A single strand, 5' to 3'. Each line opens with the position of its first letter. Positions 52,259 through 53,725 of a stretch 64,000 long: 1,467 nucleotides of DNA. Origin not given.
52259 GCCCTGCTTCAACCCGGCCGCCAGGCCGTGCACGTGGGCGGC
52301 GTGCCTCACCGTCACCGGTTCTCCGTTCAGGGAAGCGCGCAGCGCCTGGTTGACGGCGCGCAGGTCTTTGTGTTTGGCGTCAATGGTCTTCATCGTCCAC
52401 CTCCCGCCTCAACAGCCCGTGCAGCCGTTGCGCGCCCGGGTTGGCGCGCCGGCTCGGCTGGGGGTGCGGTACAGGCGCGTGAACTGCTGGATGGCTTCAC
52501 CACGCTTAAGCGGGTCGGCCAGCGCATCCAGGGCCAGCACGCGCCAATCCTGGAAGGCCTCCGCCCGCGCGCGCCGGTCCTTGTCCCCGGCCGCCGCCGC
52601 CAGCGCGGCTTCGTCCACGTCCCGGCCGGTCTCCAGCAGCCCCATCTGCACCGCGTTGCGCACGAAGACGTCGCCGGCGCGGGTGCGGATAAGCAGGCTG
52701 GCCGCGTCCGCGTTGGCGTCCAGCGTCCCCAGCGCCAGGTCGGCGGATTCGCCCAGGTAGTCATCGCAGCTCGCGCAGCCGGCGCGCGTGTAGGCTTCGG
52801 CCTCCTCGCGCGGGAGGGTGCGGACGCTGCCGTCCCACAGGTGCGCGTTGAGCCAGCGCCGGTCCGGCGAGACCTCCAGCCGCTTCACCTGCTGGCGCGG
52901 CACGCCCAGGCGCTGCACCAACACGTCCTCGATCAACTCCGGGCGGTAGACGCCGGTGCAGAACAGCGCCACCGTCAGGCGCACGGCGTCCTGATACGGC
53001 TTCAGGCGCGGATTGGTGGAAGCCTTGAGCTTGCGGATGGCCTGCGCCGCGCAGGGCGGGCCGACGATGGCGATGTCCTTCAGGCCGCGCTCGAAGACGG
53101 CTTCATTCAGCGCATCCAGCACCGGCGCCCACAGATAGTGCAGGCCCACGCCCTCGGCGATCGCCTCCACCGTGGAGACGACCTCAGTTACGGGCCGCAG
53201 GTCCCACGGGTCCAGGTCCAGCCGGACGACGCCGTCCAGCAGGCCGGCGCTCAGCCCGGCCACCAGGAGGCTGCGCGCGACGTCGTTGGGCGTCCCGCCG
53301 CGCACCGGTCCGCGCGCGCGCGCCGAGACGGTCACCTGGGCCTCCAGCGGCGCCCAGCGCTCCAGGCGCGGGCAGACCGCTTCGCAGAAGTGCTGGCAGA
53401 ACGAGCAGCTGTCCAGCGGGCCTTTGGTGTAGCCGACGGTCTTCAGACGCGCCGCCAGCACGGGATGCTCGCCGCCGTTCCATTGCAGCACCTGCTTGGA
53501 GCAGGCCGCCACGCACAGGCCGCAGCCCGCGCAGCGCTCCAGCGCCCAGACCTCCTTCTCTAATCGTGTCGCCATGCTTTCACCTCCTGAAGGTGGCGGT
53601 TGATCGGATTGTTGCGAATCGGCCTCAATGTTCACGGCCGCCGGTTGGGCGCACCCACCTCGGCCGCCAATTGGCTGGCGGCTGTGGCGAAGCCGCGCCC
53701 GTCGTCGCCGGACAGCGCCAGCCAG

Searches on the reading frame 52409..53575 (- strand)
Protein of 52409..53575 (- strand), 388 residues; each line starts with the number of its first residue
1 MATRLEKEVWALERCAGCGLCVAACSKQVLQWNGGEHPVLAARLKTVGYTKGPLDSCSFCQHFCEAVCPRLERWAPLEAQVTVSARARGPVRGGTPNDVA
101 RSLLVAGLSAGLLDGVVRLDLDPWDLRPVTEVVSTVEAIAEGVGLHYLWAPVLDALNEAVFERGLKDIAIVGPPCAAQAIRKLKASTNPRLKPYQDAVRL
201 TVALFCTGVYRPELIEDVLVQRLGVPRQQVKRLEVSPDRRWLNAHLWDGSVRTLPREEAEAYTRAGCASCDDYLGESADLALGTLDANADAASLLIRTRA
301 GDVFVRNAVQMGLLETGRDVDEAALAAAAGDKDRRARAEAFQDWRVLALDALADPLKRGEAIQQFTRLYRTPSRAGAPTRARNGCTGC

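Call 5: search_protein_families(library=pfam, proteins=[window:52409-53575:-], max_evalue=0.001)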
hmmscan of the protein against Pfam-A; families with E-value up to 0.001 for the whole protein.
window:52409-53575:- (388 aa): 4 families
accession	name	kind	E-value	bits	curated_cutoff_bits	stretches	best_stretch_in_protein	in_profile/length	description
PF04432.18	FrhB_FdhB_C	-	3.4e-27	95.6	23.3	1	166-317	2-145/150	Coenzyme F420 hydrogenase/dehydrogenase, beta subunit C terminus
PF12838.12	Fer4_7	-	3.7e-06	27.7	27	1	14-69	1-49/52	4Fe-4S dicluster domain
PF13187.11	Fer4_9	-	4.2e-06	27.1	27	1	14-70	1-49/52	4Fe-4S dicluster domain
PF04422.18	FrhB_FdhB_N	-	1e-05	26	22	1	99-156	20-77/78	Coenzyme F420 hydrogenase/dehydrogenase, beta subunit N-term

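Call 34: search_protein_families(library=ncbifam, proteins=[window:52409-53575:-], max_evalue=0.001)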
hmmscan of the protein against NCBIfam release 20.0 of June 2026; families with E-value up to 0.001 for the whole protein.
window:52409-53575:- (388 aa): 8 families
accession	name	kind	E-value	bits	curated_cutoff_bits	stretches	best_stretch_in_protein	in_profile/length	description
NF006807.0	PRK09325.1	subfamily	1.5e-34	119.4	269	1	100-321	30-247/283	coenzyme F420-reducing hydrogenase subunit beta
TIGR03289.1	frhB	equivalog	3.1e-31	108.5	331.5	1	99-317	26-241/275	coenzyme F420 hydrogenase subunit beta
NF006808.0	PRK09326.1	equivalog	1.9e-23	82.9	444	1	8-308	7-294/341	F420H2 dehydrogenase subunit F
NF040616.1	F420_dehyd_FpoF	exception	6.8e-23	81.2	475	1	8-308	6-293/337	F420H2 dehydrogenase subunit FpoF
TIGR01971.1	NuoI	subfamily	0.00012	21.7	113.05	1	5-70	35-95/121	NADH-quinone oxidoreductase, chain I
NF010071.0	PRK13552.1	equivalog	0.00014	21.3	264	1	4-31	140-167/241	fumarate reductase iron-sulfur subunit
NF007205.0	PRK09626.1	equivalog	0.00032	20.7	93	1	6-70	9-68/105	2-oxoglutarate-acceptor oxidoreductase subunit OorD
NF004542.0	PRK05888.2-3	equivalog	0.00056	19.4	248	1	13-71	83-137/203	NADH-quinone oxidoreductase subunit NuoI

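Call 35: search_solved_structures(query=window:52409-53575:-, max_evalue=0.001, show_alignments=1)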
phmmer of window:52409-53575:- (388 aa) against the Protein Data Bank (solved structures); distinct sequences matched with E-value up to 0.001: 12.
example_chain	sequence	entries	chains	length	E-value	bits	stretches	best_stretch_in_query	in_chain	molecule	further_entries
9r51_B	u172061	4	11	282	1.5e-25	93.3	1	96-320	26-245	F420-reducing [NiFe]-hydrogenase from Methanothermococcus thermolithotrophicus subunit bet | F420-reducing [NiFe]-hydrogenase from Methanothermococcus thermolit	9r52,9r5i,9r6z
3zfs_C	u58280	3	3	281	5e-25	91.5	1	98-322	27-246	F420-REDUCING HYDROGENASE, SUBUNIT BETA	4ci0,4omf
8rja_E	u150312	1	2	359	2.3e-23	86.1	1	6-325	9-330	Coenzyme F420 hydrogenase/dehydrogenase, beta subunit C terminus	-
6qii_B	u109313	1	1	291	1.2e-22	83.7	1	92-320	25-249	Coenzyme F420 hydrogenase subunit beta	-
6qgr_B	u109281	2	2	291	1.2e-22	83.7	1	92-317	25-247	Coenzyme F420 hydrogenase subunit beta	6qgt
8riu_B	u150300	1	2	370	1.4e-19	73.6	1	8-331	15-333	Coenzyme F420 hydrogenase/dehydrogenase, beta subunit C terminus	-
9tn7_A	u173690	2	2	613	1.4e-17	67.1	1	4-322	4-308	Coenzyme F420 hydrogenase/dehydrogenase beta subunit domain protein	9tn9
7np8_A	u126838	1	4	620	3.8e-13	52.4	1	15-311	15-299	Coenzyme F420-dependent sulfite reductase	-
7npa_A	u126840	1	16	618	1.4e-09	40.7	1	15-311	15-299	Coenzyme F420-dependent sulfite reductase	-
7bkb_L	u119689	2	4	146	3.8e-05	26.1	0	13-35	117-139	Formylmethanofuran dehydrogenase, subunit G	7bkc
5dqr_A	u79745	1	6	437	8.7e-05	24.9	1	83-287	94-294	7-hydroxymethyl chlorophyll a reductase, chloroplastic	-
8rvu_E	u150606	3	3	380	0.0005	22.4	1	163-321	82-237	Formate dehydrogenase, beta subunit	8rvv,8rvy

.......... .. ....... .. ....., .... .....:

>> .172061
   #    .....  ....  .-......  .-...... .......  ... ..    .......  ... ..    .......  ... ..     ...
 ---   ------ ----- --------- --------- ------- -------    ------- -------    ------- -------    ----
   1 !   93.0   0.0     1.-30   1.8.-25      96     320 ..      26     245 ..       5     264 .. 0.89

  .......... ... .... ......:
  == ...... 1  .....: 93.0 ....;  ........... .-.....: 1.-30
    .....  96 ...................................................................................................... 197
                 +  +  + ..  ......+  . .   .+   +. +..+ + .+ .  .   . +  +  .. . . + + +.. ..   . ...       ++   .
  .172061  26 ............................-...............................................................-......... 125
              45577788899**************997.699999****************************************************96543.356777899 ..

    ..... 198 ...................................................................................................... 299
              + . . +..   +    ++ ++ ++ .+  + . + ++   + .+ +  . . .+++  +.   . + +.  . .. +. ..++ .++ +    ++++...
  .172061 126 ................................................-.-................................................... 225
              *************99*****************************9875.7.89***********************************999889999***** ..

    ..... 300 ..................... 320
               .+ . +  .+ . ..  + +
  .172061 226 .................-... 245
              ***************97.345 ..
